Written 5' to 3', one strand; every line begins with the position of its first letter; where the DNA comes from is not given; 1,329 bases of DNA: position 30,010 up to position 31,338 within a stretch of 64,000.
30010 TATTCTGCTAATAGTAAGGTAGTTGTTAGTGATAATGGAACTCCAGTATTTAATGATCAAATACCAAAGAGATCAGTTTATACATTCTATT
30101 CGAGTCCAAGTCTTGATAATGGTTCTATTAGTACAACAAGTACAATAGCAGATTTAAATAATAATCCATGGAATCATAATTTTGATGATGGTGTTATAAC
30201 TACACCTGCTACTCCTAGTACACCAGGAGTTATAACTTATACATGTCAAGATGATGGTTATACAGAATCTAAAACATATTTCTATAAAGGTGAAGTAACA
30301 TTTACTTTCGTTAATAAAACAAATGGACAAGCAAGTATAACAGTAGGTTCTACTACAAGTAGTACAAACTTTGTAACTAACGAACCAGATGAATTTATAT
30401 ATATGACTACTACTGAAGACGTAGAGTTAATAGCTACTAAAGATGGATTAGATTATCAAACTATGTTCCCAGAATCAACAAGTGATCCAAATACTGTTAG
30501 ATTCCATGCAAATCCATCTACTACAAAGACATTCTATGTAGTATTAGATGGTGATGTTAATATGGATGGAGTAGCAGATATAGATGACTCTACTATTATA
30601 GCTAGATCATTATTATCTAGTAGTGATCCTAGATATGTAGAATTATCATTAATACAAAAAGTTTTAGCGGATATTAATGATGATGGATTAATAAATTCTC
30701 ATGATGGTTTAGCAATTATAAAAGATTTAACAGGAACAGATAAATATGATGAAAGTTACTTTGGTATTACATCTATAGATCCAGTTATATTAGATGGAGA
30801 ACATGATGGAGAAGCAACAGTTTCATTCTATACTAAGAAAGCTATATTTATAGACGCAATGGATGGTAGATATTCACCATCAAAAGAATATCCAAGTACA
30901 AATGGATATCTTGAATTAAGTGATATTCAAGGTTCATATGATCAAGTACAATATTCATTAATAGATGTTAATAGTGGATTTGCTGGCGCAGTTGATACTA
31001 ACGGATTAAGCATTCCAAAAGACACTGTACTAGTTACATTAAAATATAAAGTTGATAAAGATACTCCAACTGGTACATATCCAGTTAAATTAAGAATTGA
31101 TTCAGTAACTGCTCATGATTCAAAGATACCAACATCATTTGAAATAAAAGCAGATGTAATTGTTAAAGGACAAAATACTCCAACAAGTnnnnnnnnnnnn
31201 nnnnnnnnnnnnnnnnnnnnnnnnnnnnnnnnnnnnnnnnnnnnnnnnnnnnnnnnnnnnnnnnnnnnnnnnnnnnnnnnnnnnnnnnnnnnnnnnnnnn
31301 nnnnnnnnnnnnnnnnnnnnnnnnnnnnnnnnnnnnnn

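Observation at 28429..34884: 2151-aa adhesin combining a beta-helix (Cthe_2159-like) head, a dockerin AND a cohesin-like module, MBG repeats and a sortase NPTTGD anchor.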

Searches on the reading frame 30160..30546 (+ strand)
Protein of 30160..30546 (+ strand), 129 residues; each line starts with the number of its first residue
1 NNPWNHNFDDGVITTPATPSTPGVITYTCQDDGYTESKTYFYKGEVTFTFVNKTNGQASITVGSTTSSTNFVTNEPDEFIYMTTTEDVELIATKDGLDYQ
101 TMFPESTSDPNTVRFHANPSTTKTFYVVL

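Call 8: search_protein_families(library=pfam, proteins=[window:30160-30546:+], max_evalue=10)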
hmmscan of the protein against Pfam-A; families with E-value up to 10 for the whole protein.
seq(129 aa): 0 families

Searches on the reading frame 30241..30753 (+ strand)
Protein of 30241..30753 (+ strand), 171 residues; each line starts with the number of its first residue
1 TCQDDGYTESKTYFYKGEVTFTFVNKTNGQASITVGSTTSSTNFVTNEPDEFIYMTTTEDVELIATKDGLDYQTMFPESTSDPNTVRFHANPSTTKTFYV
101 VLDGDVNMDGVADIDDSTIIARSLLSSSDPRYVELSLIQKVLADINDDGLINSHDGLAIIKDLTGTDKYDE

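Call 80: find_homologous_proteins(query=A4, max_evalue=0.00001)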
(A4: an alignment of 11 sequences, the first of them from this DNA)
Query A4 (11 sequences) (171 aa, profile of the alignment): 7 proteins with E <= 0.00001 among 1676 candidates.
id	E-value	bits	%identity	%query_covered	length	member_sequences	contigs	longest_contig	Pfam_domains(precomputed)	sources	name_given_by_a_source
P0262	1.3e-21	95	41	22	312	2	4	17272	PF00404.25,PF13517.13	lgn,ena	-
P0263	4.0e-21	93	42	21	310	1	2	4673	PF00404.25,PF13517.13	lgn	-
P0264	4.1e-21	93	42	21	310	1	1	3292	PF00404.25,PF13517.13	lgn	-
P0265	6.5e-21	92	42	21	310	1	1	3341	PF00404.25,PF13517.13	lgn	-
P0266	1.1e-18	85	31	37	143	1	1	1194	PF00404.25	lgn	-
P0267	2.9e-16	77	29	61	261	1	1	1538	PF00404.25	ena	-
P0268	2.8e-14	71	31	42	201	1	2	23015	PF00404.25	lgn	-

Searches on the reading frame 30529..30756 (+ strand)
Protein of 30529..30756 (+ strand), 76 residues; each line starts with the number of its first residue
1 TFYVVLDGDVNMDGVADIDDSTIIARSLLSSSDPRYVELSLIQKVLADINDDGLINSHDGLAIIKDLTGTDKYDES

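Call 8: search_protein_families(library=pfam, proteins=[window:30529-30756:+], max_evalue=10)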
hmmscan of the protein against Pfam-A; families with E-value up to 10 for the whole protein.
seq(76 aa): 1 family
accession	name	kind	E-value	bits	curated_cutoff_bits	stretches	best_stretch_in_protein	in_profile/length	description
PF00404.24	Dockerin_1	-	1.4e-06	28.9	22.9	1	8-67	2-56/57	Dockerin type I domain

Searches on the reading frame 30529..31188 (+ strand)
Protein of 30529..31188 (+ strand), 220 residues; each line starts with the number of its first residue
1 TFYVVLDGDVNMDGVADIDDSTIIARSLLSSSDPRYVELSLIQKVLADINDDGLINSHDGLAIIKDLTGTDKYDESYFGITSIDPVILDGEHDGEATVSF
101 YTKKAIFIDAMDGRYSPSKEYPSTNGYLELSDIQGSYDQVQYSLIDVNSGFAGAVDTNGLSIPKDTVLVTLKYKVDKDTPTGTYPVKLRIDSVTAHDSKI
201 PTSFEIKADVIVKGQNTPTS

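Call 9: search_solved_structures(query=window:30529-31188:+, max_evalue=10, show_alignments=3)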
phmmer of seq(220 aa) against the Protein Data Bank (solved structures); distinct sequences matched with E-value up to 10: 72 (the best 60 are shown).
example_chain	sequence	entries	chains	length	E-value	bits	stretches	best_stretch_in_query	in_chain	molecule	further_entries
2y3n_B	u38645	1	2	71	0.0014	21.6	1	3-65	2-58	CELLULOSOMAL FAMILY-48 PROCESSIVE GLYCOSIDE HYDROLASE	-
3ul4_B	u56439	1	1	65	0.0019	21.1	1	4-69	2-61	Cellulosome enzyme, dockerin type I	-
6kg9_A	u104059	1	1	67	0.02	17.8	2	8-68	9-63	And cellulose-binding endoglucanase family 9 CelL ortholog dockerin domain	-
5m2s_B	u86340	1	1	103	0.027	17.4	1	4-66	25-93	Doc8: Type I dockerin repeat domain from family 9 glycoside hydrolase WP_009982745[Ruminoc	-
6kge_D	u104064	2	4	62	0.03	17.2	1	7-68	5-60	And cellulose-binding endoglucanase family 9 CelL ortholog dockerin domain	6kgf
2ccl_B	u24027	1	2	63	0.033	17.1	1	5-64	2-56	ENDO-1,4-BETA-XYLANASE Y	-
7d30_A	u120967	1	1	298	0.036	17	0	92-154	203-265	sybody fusion of MR17-SR31 with a GS linker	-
5u64_B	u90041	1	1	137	0.045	16.6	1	91-150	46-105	VHH-28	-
1daq_A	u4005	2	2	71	0.049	16.5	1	44-64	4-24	ENDOGLUCANASE SS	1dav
2mte_A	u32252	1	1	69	0.06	16.2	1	6-65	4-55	Cellulose 1,4-beta-cellobiosidase (reducing end) CelS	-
1ohz_B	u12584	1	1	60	0.067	16.1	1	8-64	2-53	ENDO-1,4-BETA-XYLANASE Y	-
6kgc_B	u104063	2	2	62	0.075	15.9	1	44-68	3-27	And cellulose-binding endoglucanase family 9 CelL ortholog dockerin domain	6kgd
5b8i_B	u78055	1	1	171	0.095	15.6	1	12-101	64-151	Calcineurin subunit B, variant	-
9hap_K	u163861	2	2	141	0.12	15.3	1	105-177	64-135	anti-BRIL Fab Nanobody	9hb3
8gsi_F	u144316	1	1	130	0.14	15.1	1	102-159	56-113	nanobody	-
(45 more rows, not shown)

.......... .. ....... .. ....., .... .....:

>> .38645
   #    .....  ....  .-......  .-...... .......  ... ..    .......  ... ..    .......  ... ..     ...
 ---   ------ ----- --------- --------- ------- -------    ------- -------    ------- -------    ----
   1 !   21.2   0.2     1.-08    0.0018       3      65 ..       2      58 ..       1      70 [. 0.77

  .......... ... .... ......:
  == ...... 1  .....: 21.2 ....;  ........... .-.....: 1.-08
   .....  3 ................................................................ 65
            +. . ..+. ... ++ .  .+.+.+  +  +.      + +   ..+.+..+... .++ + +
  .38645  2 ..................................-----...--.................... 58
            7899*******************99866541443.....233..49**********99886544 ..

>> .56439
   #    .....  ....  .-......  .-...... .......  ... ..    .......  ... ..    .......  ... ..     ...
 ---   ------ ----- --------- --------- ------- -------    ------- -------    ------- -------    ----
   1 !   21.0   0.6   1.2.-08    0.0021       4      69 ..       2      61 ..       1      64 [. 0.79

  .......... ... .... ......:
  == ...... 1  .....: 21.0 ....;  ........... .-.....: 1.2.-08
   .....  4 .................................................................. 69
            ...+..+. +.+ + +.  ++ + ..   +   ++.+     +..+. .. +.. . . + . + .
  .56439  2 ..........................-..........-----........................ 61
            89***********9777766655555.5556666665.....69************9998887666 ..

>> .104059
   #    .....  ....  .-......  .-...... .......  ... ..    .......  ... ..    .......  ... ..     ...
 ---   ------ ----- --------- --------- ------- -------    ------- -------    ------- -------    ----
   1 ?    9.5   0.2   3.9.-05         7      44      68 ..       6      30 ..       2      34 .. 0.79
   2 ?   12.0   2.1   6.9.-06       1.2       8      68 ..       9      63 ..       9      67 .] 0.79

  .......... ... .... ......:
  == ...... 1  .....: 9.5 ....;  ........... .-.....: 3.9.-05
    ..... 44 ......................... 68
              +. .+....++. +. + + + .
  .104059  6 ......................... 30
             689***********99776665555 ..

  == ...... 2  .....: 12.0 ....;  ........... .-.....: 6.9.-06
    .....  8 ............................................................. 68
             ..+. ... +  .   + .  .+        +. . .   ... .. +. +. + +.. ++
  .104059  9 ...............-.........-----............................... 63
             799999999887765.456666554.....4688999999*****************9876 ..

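Call 46: predict_structure(alignment_id=A2)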
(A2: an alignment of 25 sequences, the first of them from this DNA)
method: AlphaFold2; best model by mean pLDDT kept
length: 215 residues; sequences in the alignment: 25
mean_pLDDT: 92.4   pTM: 0.86
mean pLDDT of the five models: 92.4, 92.0, 91.7, 91.3, 90.4
residues with pLDDT >= 90: 187; 70-90: 21; 50-70: 7; < 50: 0
segments of 3 or more residues with pLDDT < 50: none
pLDDT, mean of each block of 10 residues (from residue 1): 85 93 94 95 93 93 94 96 89 95 96 94 90 78 92 92 94 95 95 96 95 85
secondary structure, 60 per line:
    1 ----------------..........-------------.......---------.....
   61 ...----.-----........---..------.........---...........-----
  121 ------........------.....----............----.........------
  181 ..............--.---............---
elements in order: H17-26 H40-46 H56-63 E77-81 E93-101 E105-115 E127-134 E141-145 E150-161 E166-174 E181-194 E201-212

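Call 60: fold_search(model_id=the predicted structure, library=pdb)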
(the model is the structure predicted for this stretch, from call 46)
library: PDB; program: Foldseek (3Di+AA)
matches with E <= 10: 1931; with E <= 0.001: 82
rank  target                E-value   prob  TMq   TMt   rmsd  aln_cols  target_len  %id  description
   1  5lxv_A                3.4e-07  1.00  0.38  0.45   5.4       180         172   14  Crystal structure of Ruminococcus flavefaciens scaffoldin C cohesin in complex with a dockerin from an uncharacterized (released 2016-10-19)
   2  4ums                  9.0e-07  1.00  0.41  0.54   5.1       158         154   14  The crystal structure of the seventh ScaB type I cohesin from Pseudobacteroides cellulosolvens (released 2015-05-06)
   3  5n5p_A                2.5e-06  1.00  0.45  0.67   5.1       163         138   16  Crystal structure of Ruminococcus flavefaciens' type III complex containing the fifth cohesin from scaffoldin B and th (released 2018-02-28)
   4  5n5p_C                3.0e-06  1.00  0.42  0.63   5.5       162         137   11  Crystal structure of Ruminococcus flavefaciens' type III complex containing the fifth cohesin from scaffoldin B and th (released 2018-02-28)
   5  6kgf_A                6.9e-06  1.00  0.39  0.53   5.0       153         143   12  Crystal structure of CaDoc0917(R16D)-CaCohA2 complex at pH 8.2 (released 2020-07-08)
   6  6kge_A                9.3e-06  1.00  0.37  0.51   5.6       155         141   13  Crystal structure of CaDoc0917(R16D)-CaCohA2 complex at pH 5.5 (released 2020-07-08)
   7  6kgf_C                1.2e-05  1.00  0.37  0.49   6.1       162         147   14  Crystal structure of CaDoc0917(R16D)-CaCohA2 complex at pH 8.2 (released 2020-07-08)
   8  3ul4_A                1.3e-05  1.00  0.38  0.52   5.4       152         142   15  Crystal structure of Coh-OlpA(Cthe_3080)-Doc918(Cthe_0918) complex: A novel type I Cohesin-Dockerin complex from Clost (released 2012-11-28)
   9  2zf9_A                1.4e-05  1.00  0.38  0.43   7.6       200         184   12  Crystal structure of a type III cohesin module from the cellulosomal ScaE cell-surface anchoring scaffoldin of Ruminoc (released 2008-12-30)
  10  2vn5_C                1.5e-05  1.00  0.32  0.42   6.1       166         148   11  The Clostridium cellulolyticum dockerin displays a dual binding mode for its cohesin partner (released 2008-05-20)
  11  1g1k_A                1.9e-05  1.00  0.34  0.45   5.8       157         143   11  COHESIN MODULE FROM THE CELLULOSOME OF CLOSTRIDIUM CELLULOLYTICUM (released 2000-11-22)
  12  4bhu_C                3.5e-05  1.00  0.35  0.52   6.8       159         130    9  Crystal structure of BslA - A bacterial hydrophobin (released 2013-08-14)
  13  2vn5_A                3.5e-05  1.00  0.32  0.43   5.9       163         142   11  The Clostridium cellulolyticum dockerin displays a dual binding mode for its cohesin partner (released 2008-05-20)
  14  8k2m                  3.7e-05  0.95  0.21  0.11  14.3       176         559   10  Crystal structure of Group 4 Monosaccharide-releasing beta-N-acetylgalactosaminidase NgaP2 from Paenibacillus sp. TS12 i (released 2024-04-24)
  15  2vo8                  4.9e-05  1.00  0.39  0.57   5.2       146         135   15  Cohesin module from Clostridium perfringens ATCC13124 family 33 glycoside hydrolase. (released 2008-09-02)
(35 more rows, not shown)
